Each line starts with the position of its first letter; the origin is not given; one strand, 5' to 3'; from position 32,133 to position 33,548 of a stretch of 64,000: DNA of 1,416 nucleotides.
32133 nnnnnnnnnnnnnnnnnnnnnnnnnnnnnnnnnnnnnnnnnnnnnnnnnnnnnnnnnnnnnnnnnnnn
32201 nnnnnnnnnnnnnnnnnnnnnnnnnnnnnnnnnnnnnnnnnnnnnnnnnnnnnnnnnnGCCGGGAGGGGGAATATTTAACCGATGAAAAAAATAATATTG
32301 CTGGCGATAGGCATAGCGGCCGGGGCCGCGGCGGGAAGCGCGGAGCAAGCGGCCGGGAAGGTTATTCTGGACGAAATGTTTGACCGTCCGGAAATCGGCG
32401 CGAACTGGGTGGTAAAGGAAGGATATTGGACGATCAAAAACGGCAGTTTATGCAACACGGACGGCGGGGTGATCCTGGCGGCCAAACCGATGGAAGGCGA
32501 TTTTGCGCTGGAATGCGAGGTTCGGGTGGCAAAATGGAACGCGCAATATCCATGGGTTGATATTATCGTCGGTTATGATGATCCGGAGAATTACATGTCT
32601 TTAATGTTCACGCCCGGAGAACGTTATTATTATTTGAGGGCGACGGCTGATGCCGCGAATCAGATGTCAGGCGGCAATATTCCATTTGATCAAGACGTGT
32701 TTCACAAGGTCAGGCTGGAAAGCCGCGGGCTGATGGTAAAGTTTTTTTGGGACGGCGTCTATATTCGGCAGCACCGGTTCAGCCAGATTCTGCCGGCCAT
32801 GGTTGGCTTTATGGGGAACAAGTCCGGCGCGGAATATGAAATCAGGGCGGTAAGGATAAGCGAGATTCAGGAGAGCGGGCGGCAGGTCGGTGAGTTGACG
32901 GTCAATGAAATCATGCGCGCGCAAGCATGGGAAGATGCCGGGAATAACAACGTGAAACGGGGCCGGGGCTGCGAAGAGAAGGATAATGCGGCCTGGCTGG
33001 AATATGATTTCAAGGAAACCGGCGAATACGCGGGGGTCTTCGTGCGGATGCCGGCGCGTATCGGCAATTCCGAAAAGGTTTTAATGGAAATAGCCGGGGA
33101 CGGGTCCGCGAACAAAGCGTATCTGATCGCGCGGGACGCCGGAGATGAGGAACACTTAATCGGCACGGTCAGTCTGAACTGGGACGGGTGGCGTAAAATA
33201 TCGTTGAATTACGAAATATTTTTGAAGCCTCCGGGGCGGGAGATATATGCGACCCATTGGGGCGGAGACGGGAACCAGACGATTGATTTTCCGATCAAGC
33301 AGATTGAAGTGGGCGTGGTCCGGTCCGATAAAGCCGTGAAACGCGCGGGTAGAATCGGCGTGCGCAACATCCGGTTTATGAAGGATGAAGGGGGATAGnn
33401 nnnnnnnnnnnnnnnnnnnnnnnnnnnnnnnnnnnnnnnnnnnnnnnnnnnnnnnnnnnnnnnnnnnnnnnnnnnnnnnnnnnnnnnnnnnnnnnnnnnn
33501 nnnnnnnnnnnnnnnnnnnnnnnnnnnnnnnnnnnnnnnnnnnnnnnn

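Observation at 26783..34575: AraC-controlled locus resembling the oxidative (3-keto) glycoside-cleavage pathway, with two secreted proteins sharing an unassigned C-terminal domain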

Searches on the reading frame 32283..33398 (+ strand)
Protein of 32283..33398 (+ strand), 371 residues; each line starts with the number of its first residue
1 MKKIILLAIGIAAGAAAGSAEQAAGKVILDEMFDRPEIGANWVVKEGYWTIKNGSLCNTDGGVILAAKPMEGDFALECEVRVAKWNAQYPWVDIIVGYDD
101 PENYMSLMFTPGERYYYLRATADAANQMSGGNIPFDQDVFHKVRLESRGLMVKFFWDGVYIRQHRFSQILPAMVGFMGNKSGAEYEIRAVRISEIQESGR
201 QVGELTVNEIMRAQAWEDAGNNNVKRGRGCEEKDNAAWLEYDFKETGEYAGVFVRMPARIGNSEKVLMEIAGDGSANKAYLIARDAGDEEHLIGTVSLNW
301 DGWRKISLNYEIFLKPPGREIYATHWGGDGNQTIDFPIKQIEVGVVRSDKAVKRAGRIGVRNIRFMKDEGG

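Call 3: search_protein_families(library=pfam, proteins=[window:32283-33398:+], max_evalue=0.1)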
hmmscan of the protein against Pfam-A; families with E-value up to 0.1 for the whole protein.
window:32283-33398:+ (371 aa): 0 families

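Call 4: search_protein_families(library=ncbifam, proteins=[window:32283-33398:+], max_evalue=0.1)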
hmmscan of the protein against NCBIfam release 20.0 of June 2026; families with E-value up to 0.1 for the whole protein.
window:32283-33398:+ (371 aa): 0 families

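Call 9: search_solved_structures(query=window:32283-33398:+, max_evalue=10)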
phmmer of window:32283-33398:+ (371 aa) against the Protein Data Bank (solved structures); distinct sequences matched with E-value up to 10: 0.

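Call 12: find_homologous_proteins(query=window:32283-33398:+)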
Query window:32283-33398:+ (371 aa): 1 proteins with E <= 0.001 among 6073 candidates.
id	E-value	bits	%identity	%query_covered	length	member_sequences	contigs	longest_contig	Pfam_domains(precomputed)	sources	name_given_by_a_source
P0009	7.3e-251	850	100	100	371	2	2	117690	-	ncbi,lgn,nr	ncbi:MAG: hypothetical protein PHP98_01525 [Kiritimatiellae bacterium]|nr:hypothetical protein [Kiri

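Call 41: predict_structure(alignment_id=A3)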
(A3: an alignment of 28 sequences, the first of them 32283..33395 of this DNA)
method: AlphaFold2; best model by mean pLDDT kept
length: 371 residues; sequences in the alignment: 28
mean_pLDDT: 90.6   pTM: 0.85
mean pLDDT of the five models: 90.6, 88.5, 88.2, 87.9, 87.2
residues with pLDDT >= 90: 282; 70-90: 61; 50-70: 26; < 50: 2
segments of 3 or more residues with pLDDT < 50: none
pLDDT, mean of each block of 10 residues (from residue 1): 58 54 79 97 97 96 96 95 92 95 95 95 85 96 95 96 89 94 93 92 96 89 77 96 88 96 96 95 97 93 93 87 88 96 94 95 91 47
secondary structure, 60 per line:
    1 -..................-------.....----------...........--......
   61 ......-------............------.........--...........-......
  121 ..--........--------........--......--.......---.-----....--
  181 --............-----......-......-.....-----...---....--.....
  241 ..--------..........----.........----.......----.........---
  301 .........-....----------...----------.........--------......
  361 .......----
elements in order: H2-19 E27-31 E42-52 E55-66 E74-85 E92-100 E103-110 E115-122 E125-132 E141-148 E151-156 E159-165 E175-178 E183-194 E200-205 H207-212 E214-218 E224-226 E230-233 E236-242 E251-260 E265-273 E278-284 E289-297 E301-309 H311-314 E325-327 E338-346 E355-367

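Call 56: fold_search(model_id=the predicted structure, library=pdb)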
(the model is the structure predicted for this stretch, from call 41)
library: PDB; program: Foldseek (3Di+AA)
matches with E <= 10: 1636; with E <= 0.001: 376
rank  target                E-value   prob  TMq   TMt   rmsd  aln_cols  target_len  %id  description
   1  3rsj_B                7.0e-08  1.00  0.29  0.27  22.4       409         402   11  Structure of HCRF in complex with Ganglioside GD1a (released 2011-08-17)
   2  5tpb_A                8.1e-08  1.00  0.30  0.28  23.0       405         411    8  Binding domain of BoNT/A complexed with ganglioside variant (released 2017-01-18)
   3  4b1m_A                1.5e-07  1.00  0.36  0.78   2.4       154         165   14  CARBOHYDRATE BINDING MODULE CBM66 FROM BACILLUS SUBTILIS (released 2012-12-12)
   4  5jlv_A                1.9e-07  1.00  0.30  0.27  22.7       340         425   10  Receptor binding domain of Botulinum neurotoxin A in complex with human glycosylated SV2C (released 2016-06-15)
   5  4b1m_C                2.3e-07  1.00  0.38  0.82   2.5       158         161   14  CARBOHYDRATE BINDING MODULE CBM66 FROM BACILLUS SUBTILIS (released 2012-12-12)
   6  4jqt_A                2.3e-07  1.00  0.36  0.31  13.4       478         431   10  Crystal structure of a putative glycosyl hydrolase (BT3469) from Bacteroides thetaiotaomicron VPI-5482 at 2.49 A resol (released 2013-04-17)
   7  5tpb_B                2.4e-07  1.00  0.31  0.28  22.8       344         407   10  Binding domain of BoNT/A complexed with ganglioside variant (released 2017-01-18)
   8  6es1_A                2.8e-07  1.00  0.34  0.31  22.9       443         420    9  Crystal structure of the binding domain from botulinum neurotoxin A2 bound to extracellular domain of human receptor S (released 2018-04-25)
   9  4b1m_B                3.2e-07  1.00  0.37  0.81   2.4       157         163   14  CARBOHYDRATE BINDING MODULE CBM66 FROM BACILLUS SUBTILIS (released 2012-12-12)
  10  4azz_A                3.3e-07  1.00  0.38  0.82   2.4       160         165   14  Carbohydrate binding module CBM66 from Bacillus subtilis (released 2012-07-25)
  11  4b1l                  3.7e-07  1.00  0.37  0.81   2.5       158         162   14  CARBOHYDRATE BINDING MODULE CBM66 FROM BACILLUS SUBTILIS (released 2012-12-12)
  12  4isq_B                4.0e-07  1.00  0.36  0.33  23.7       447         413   10  Binding domain of Botulinum neurotoxin DC in complex with human synaptotagmin I (released 2013-08-14)
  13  3v0a_A                4.7e-07  1.00  0.28  0.10  22.5       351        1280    9  2.7 angstrom crystal structure of BoNT/Ai in complex with NTNHA (released 2012-03-14)
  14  3r4u_A                6.2e-07  1.00  0.36  0.32  22.5       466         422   10  Cell entry of botulinum neurotoxin type C is dependent upon interaction with two ganglioside molecules (released 2011-06-08)
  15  3r4s_A                6.8e-07  1.00  0.34  0.31  22.5       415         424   12  Cell entry of botulinum neurotoxin type C is dependent upon interaction with two ganglioside molecules (released 2011-06-08)
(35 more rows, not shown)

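Call 83: search_protein_families(library=pfam, alignment_id=A3, max_evalue=1)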
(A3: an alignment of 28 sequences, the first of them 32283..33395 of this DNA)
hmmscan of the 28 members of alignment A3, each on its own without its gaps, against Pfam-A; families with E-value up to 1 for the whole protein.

A. member 1, window:32283-33395:+ (371 aa): 0 families

B. families by the number of members that match (of 28 scanned): 20 families
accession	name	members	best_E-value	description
PF04620.18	FlaA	5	9.3e-18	Flagellar filament outer layer protein Flaa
PF06439.18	3keto-disac_hyd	5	1.3e-07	3-keto-disaccharide hydrolase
PF13385.13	Laminin_G_3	5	2.1e-06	Concanavalin A-like lectin/glucanases superfamily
PF03425.19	CBM_11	3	1.3e-07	Carbohydrate binding domain (family 11)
PF08547.18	CIA30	2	0.0023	Complex I intermediate-associated protein 30 (CIA30)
PF22925.3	TS_C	2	0.053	Trans-sialidase, C-terminal domain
PF09092.17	Lyase_N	1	2.3e-06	Lyase, N terminal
PF09250.16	Prim-Pol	1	0.047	Bifunctional DNA primase/polymerase, N-terminal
PF19913.5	WCOB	1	0.055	Wolframin C-terminal OB-fold domain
PF04663.18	Phenol_monoox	1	0.069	Phenol hydroxylase conserved region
PF23074.1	PH_FT_N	1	0.079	PH domain found in tandem in fungal proteins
PF03550.21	LolB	1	0.095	Outer membrane lipoprotein LolB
PF14582.11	Metallophos_3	1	0.11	Metallophosphoesterase, calcineurin superfamily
PF03413.25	PepSY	1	0.15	Peptidase propeptide and YPEB domain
PF21426.3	GBS104-like_Ig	1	0.18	Tip pilin GBS104-like, Ig-like domain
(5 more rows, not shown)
